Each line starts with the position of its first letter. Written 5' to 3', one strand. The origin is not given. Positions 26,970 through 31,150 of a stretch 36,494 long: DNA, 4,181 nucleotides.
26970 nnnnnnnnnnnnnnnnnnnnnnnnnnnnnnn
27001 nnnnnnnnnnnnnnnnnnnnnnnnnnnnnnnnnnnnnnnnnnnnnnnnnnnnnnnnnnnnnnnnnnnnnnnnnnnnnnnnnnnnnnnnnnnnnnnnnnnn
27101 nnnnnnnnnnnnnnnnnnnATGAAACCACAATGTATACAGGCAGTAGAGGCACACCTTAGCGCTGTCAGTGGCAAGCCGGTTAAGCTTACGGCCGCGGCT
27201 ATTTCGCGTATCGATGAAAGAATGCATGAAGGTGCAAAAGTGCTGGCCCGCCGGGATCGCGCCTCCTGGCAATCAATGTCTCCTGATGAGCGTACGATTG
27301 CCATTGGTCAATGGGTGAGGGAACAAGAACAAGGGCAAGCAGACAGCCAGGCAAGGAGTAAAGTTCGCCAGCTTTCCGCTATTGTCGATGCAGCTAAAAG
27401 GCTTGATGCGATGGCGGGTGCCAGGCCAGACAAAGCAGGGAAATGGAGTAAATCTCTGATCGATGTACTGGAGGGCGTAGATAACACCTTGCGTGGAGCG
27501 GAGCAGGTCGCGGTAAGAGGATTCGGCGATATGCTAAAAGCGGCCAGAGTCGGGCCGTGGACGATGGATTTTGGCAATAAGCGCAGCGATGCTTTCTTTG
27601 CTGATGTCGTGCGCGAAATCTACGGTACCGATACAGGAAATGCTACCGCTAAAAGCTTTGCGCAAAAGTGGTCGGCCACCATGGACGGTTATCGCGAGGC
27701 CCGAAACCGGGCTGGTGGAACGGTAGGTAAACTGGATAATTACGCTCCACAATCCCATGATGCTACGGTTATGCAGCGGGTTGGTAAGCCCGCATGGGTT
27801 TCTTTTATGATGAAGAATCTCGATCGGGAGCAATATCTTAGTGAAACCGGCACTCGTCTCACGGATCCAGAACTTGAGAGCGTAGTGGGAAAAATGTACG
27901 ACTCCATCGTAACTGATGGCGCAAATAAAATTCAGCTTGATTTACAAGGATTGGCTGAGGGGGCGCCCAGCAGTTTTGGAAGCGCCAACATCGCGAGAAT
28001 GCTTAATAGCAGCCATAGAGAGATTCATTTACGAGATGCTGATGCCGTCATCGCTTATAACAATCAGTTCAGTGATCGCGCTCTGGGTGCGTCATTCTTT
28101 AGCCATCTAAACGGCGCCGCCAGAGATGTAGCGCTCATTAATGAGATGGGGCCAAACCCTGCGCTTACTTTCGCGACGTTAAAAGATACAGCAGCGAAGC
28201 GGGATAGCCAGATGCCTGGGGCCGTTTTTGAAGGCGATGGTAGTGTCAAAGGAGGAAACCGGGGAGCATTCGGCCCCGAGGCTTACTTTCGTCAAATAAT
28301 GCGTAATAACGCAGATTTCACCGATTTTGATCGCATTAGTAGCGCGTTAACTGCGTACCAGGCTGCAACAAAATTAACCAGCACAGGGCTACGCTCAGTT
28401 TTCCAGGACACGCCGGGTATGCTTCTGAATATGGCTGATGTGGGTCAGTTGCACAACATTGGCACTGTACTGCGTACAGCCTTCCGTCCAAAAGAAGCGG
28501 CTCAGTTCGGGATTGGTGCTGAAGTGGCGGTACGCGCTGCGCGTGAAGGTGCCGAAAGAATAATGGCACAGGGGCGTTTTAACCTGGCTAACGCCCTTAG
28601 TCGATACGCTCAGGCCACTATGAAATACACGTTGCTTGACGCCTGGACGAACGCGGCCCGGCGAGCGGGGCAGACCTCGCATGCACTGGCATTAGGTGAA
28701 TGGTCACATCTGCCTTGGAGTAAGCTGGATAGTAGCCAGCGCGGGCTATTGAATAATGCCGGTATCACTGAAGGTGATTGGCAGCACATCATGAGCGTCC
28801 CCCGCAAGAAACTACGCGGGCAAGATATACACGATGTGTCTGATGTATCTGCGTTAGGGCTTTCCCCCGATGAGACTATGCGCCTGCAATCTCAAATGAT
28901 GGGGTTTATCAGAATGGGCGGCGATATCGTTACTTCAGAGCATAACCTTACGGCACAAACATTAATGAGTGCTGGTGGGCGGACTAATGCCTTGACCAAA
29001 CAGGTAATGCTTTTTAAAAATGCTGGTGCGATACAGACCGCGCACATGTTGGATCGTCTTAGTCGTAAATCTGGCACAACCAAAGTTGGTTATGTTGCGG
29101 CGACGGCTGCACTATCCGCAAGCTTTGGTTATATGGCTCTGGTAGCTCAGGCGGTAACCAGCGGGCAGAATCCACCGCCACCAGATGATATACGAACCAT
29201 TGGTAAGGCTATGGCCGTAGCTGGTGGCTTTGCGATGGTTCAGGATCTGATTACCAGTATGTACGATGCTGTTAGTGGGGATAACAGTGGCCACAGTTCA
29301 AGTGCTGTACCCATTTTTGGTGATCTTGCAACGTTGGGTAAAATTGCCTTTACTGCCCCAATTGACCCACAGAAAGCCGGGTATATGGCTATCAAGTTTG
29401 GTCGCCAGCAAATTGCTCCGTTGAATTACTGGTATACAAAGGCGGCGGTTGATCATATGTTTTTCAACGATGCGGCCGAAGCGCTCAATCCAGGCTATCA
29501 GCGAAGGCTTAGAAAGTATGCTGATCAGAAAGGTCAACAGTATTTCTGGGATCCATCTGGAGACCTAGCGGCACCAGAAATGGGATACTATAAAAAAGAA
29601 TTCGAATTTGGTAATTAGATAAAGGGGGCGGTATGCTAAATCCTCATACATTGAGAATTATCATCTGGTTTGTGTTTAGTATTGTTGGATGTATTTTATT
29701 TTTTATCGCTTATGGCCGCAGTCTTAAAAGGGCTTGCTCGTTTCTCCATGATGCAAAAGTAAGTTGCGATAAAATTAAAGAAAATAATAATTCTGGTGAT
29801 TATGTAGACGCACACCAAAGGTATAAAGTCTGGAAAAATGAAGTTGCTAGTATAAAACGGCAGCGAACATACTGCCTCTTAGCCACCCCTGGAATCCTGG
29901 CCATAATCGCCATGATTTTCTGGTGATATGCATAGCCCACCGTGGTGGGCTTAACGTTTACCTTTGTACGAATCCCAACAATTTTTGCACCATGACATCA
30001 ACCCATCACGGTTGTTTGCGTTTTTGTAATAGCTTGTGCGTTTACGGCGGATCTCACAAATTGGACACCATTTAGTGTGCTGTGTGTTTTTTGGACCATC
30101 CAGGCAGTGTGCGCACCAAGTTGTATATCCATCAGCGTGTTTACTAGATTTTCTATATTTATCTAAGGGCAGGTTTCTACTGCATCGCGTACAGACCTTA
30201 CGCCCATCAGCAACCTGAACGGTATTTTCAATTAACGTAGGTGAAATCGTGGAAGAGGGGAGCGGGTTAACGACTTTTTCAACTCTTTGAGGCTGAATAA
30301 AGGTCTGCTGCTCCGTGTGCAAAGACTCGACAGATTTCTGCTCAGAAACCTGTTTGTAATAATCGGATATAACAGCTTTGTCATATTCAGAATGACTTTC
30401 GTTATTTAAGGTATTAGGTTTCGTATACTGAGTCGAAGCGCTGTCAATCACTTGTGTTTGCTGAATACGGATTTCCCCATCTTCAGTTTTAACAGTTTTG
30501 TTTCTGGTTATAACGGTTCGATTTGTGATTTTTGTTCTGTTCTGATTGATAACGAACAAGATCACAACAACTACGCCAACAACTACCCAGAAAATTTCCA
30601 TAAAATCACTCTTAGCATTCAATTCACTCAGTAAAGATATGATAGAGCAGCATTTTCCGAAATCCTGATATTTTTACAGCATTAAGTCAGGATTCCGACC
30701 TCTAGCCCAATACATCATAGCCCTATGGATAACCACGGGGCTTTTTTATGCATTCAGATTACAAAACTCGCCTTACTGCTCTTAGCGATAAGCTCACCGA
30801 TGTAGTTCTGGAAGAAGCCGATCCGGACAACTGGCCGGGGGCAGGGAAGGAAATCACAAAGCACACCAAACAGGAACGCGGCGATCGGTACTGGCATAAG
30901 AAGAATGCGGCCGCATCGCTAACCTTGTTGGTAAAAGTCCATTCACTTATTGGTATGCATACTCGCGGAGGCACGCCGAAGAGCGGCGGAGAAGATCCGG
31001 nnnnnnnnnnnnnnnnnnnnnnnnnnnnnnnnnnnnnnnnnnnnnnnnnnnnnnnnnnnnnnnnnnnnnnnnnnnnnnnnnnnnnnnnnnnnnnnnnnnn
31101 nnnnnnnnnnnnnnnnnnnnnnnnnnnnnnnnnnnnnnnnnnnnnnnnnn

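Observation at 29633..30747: AT-rich convergent accessory cassette between gp16 and terminase: 2-TM protein plus membrane-anchored tandem zinc-ribbon protein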

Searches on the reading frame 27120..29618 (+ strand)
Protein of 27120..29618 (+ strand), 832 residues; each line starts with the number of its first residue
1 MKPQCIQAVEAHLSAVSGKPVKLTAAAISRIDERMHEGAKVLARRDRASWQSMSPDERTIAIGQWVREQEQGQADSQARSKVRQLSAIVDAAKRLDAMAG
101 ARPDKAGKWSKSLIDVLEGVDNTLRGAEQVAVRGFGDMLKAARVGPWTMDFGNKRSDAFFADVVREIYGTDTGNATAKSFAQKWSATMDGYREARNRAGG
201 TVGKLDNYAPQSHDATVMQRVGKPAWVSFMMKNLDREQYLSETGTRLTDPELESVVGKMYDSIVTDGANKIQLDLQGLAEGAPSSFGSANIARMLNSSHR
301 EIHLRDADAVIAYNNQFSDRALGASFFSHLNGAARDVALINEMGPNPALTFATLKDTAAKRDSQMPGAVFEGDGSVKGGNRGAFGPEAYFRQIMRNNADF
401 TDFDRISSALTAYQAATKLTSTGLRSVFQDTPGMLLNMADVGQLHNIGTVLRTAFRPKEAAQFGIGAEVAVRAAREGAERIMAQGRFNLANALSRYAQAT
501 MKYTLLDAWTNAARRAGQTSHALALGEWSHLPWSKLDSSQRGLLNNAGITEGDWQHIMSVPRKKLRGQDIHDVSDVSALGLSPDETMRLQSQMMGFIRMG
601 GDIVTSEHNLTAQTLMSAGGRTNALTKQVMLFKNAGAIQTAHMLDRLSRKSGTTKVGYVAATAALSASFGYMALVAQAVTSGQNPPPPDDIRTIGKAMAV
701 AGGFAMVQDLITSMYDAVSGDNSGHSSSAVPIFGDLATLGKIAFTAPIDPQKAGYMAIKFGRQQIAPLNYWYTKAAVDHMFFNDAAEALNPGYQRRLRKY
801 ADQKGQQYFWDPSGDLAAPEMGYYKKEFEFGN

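Call 5: search_protein_families(library=pfam, proteins=[window:27120-29618:+], max_evalue=1)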
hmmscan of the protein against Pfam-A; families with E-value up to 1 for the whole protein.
window:27120-29618:+ (832 aa): 1 family
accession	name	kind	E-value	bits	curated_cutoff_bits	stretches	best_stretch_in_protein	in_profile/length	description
PF02763.20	Diphtheria_C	-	0.038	14.1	25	1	188-284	50-146/187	Diphtheria toxin, C domain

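Call 6: search_protein_families(library=phrogs, proteins=[window:27120-29618:+], max_evalue=1)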
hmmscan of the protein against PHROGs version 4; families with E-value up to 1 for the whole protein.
window:27120-29618:+ (832 aa): 5 families
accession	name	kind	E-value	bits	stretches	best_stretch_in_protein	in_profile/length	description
phrog_684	-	head and packaging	2.8e-121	407.5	1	1-813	1-826/840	virion structural protein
phrog_23925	-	unknown function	1.6e-52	180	1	1-477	1-465/471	-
phrog_26678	-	unknown function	1.7e-19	71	1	529-817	9-315/324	-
phrog_25215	-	unknown function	0.23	10.9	1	188-284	37-133/522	-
phrog_18390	-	unknown function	0.24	12.3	1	37-74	12-49/67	-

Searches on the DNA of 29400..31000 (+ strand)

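Call 4: search_dna_similar(query=window:29400-31000:+, collection=phages, mode=distant, max_rows=30)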
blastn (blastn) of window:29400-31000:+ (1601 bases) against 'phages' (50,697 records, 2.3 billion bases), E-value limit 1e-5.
Records with a match: 5; places in all: 5; records where one place covers at least 80% of the query: 0.
Best place of each record, by identity: 60-80% 5.
By first word of the organism name: Yersinia 3; Escherichia 2.
By host as written in the record: Escherichia coli O103:H25 strain NIPH-11060424/NVH-734 2; Yersinia enterocolitica LN1996-YE105.5R 1; Yersinia enterocolitica JL2002-6 1; Yersinia enterocolitica JL2004-21 1.
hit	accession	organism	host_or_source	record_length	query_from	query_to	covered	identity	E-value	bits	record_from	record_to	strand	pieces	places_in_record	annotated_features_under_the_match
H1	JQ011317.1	Escherichia phage TL-2011b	Escherichia coli O103:H25 strain ...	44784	549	1202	26%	71.6%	4e-21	204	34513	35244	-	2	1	similar to hypothetical protein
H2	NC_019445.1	Escherichia phage TL-2011b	Escherichia coli O103:H25 strain ...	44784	549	1202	26%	71.6%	4e-21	204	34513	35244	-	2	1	similar to hypothetical protein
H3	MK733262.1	Yersinia phage YeP4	Yersinia enterocolitica LN1996-YE105.5R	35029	1286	1560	17%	71.6%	7e-31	141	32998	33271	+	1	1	hypothetical protein (x2)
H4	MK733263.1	Yersinia phage YeP5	Yersinia enterocolitica JL2002-6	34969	1286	1560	17%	71.6%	7e-31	141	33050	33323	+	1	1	hypothetical protein (x2)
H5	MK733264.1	Yersinia phage YeP6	Yersinia enterocolitica JL2004-21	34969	1286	1560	17%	71.6%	7e-31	141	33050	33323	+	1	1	hypothetical protein (x2)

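Call 9: get_annotated_region(hit=H1, flank=5000)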
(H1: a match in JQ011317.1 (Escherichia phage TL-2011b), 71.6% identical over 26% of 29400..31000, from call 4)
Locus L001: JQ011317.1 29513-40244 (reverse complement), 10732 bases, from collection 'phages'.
description: Escherichia phage TL-2011b, complete genome.
organism: Escherichia phage TL-2011b (NCBI taxid 1124654)
taxonomy: Viruses; Duplodnaviria; Heunggongvirae; Uroviricota; Caudoviricetes
host: Escherichia coli O103:H25 strain NIPH-11060424/NVH-734; source: patient with HUS during an EHEC outbreak; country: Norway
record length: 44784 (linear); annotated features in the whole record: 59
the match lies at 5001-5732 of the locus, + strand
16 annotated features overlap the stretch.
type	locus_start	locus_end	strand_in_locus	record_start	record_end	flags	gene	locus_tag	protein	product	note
CDS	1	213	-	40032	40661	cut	-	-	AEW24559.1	putative endolysin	-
CDS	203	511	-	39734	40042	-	-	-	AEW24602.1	hypothetical protein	-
CDS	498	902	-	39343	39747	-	-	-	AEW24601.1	hypothetical protein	-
CDS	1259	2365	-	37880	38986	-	-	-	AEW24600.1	hypothetical protein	-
CDS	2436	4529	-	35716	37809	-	-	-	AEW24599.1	hypothetical protein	-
CDS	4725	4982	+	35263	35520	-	-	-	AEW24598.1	hypothetical protein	-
misc_feature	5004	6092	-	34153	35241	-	-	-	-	-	similar to hypothetical protein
CDS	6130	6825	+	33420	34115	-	-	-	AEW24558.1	putative anti-repressor protein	-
CDS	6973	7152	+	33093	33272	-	-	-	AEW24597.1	hypothetical protein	-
CDS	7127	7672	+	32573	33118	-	-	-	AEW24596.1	hypothetical protein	-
CDS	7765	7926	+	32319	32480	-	-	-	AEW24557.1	putative transmembrane anchored protein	-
CDS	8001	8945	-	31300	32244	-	-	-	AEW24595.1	hypothetical protein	-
CDS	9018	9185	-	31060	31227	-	-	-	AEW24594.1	hypothetical protein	-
CDS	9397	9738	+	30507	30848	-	-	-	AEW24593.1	hypothetical protein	-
CDS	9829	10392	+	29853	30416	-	-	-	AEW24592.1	hypothetical protein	-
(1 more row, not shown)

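Call 13: search_dna_similar(query=window:29400-31000:+, collection=ecoli_genomes, mode=near, max_rows=20)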
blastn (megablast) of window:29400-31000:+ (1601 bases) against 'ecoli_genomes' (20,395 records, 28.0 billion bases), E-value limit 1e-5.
Records with a match: 3; places in all: 3; records where one place covers at least 80% of the query: 0.
Genomes with a match: 3 of 5426; with a place that covers at least 80% of the query: 0. Places per genome that has any: lowest 1, median 1, highest 1. On chromosomes: 3 places; on plasmids: 0.
Best place of each record, by identity: 90-95% 1; 60-80% 2.
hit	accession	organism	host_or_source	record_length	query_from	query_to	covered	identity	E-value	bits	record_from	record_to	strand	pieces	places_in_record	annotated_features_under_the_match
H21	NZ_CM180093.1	Escherichia coli strain 23GD11002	Homo sapiens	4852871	1286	1601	20%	92.1%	8e-121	444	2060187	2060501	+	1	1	hypothetical protein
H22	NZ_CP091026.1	Escherichia coli strain STEC383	pig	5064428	1287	1578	18%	79.7%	4e-49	206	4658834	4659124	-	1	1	hypothetical protein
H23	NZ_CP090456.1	Escherichia coli strain B379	Homo sapiens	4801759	1287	1578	18%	79.7%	4e-49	206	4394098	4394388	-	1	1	hypothetical protein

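Call 14: get_annotated_region(hit=H21, flank=6000)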
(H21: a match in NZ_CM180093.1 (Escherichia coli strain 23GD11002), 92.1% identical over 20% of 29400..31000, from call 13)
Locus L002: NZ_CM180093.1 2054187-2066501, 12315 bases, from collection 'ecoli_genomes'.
description: Escherichia coli strain 23GD11002 chromosome, whole genome shotgun sequence
organism: Escherichia coli strain 23GD11002 (NCBI taxid 562)
replicon: chromosome; assembly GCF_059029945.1
host: Homo sapiens; source: -; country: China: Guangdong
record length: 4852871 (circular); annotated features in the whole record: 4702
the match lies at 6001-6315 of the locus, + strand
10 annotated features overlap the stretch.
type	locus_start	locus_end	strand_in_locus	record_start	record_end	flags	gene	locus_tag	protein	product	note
CDS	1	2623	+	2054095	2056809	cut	-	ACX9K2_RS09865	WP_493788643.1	transglycosylase SLT domain-containing protein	-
CDS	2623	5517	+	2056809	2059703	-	-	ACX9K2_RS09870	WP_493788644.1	hypothetical protein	-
CDS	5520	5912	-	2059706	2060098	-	-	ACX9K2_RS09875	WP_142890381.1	hypothetical protein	-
CDS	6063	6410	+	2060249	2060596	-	-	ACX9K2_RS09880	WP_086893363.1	hypothetical protein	-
CDS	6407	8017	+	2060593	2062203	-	terL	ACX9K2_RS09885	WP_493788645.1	phage terminase large subunit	-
CDS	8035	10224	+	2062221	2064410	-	-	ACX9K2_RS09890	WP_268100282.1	sialate O-acetylesterase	-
CDS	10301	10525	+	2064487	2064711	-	-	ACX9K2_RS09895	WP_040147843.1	class II holin family protein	-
CDS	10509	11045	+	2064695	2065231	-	-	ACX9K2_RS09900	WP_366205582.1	lysozyme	-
CDS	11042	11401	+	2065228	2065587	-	-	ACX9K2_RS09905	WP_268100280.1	hypothetical protein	-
CDS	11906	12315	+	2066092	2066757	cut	yecA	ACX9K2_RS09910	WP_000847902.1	UPF0149 family protein YecA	-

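Call 15: get_annotated_region(hit=H3, flank=5000)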
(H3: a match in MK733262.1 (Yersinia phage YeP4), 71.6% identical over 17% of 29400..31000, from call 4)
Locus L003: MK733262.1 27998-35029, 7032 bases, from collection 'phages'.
description: Yersinia phage YeP4, complete genome.
organism: Yersinia phage YeP4 (NCBI taxid 2562812)
taxonomy: Viruses; Duplodnaviria; Heunggongvirae; Uroviricota; Caudoviricetes
host: Yersinia enterocolitica LN1996-YE105.5R; source: -; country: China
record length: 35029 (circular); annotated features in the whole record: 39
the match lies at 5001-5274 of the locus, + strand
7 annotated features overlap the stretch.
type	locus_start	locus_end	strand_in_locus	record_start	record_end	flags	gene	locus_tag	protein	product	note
CDS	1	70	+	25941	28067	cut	-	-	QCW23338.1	hypothetical protein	-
CDS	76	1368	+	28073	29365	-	-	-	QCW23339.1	hypothetical protein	-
CDS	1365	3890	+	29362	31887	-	-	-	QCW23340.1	hypothetical protein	-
CDS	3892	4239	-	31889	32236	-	-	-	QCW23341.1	hypothetical protein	-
CDS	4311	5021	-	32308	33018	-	-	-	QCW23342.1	hypothetical protein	-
CDS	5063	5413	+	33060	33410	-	-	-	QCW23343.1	hypothetical protein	FIG01078512: hypothetical protein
CDS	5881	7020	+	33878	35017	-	-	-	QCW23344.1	DNA packaging protein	-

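Call 70: search_dna_similar(query=L001:5004-5732:-, collection=ecoli_genomes, mode=near, max_rows=12, rows=spread)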
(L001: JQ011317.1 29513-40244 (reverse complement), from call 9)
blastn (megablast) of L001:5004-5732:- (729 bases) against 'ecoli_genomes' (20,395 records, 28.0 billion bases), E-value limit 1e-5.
Records with a match: 129; places in all: 132; records where one place covers at least 80% of the query: 129.
Genomes with a match: 129 of 5426; with a place that covers at least 80% of the query: 129. Places per genome that has any: lowest 1, median 1, highest 2. On chromosomes: 132 places; on plasmids: 0.
Best place of each record, by identity: >=99% 6; 95-99% 118; 90-95% 5.
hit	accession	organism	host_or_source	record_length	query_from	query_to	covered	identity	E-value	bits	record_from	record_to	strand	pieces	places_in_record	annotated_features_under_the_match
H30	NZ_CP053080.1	Escherichia coli strain HB37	chicken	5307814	1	729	100%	99.3%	0e+0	1319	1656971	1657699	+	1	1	hypothetical protein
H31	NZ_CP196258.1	Escherichia coli strain AH19K002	Homo sapiens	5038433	1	729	100%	98.1%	0e+0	1269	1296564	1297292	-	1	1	hypothetical protein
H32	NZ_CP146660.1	Escherichia coli strain MS 57-2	Homo sapiens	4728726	1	729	100%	98.1%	0e+0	1269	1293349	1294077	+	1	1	hypothetical protein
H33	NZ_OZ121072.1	Escherichia coli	Homo sapiens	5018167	1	729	100%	98.1%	0e+0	1269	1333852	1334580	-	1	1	hypothetical protein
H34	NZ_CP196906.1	Escherichia coli strain ECE170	Homo sapiens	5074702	1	729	100%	97.9%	0e+0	1264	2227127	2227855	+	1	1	hypothetical protein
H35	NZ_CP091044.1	Escherichia coli strain STEC346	pork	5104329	1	729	100%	97.7%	0e+0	1253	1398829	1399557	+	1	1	hypothetical protein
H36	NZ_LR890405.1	Escherichia coli strain MSB1_7C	Homo sapiens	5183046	1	729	100%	97.7%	0e+0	1253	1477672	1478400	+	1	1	hypothetical protein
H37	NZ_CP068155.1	Escherichia coli strain FDAARGOS_1077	missing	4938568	1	729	100%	97.4%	0e+0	1242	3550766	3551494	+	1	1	hypothetical protein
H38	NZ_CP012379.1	Escherichia coli strain PAR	cockatoo feces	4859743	1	729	100%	97.3%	0e+0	1236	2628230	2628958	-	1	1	hypothetical protein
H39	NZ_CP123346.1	Escherichia coli strain AREA_486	Homo sapiens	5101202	1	729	100%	97.1%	0e+0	1230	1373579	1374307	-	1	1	hypothetical protein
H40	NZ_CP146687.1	Escherichia coli strain MS 198-1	Homo sapiens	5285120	1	729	100%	97.0%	0e+0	1225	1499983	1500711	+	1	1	hypothetical protein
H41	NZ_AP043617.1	Escherichia coli strain AST20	Homo sapiens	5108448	1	729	100%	93.8%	0e+0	1098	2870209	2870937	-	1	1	hypothetical protein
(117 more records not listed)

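Call 87: search_rna_families(source=window, start=29400, end=31000, threshold=evalue, max_evalue=1)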
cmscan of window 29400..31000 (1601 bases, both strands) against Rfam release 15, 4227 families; matches with E-value up to 1: 2.
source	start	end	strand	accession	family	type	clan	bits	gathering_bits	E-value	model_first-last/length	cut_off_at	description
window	29691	29805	+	RF02192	TCL6_2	Gene; lncRNA;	-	21.5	45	0.53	1-126/126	no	T-cell leukemia/lymphoma 6 conserved region 2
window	30062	30195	-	RF02039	SPRY4-IT1_2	Gene; lncRNA;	-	16.3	40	0.9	1-120/120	no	SPRY4-IT1 conserved region 2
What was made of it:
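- Tried and rejected: Rfam on 29400-31000 gave only chance-level matches (call 87).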
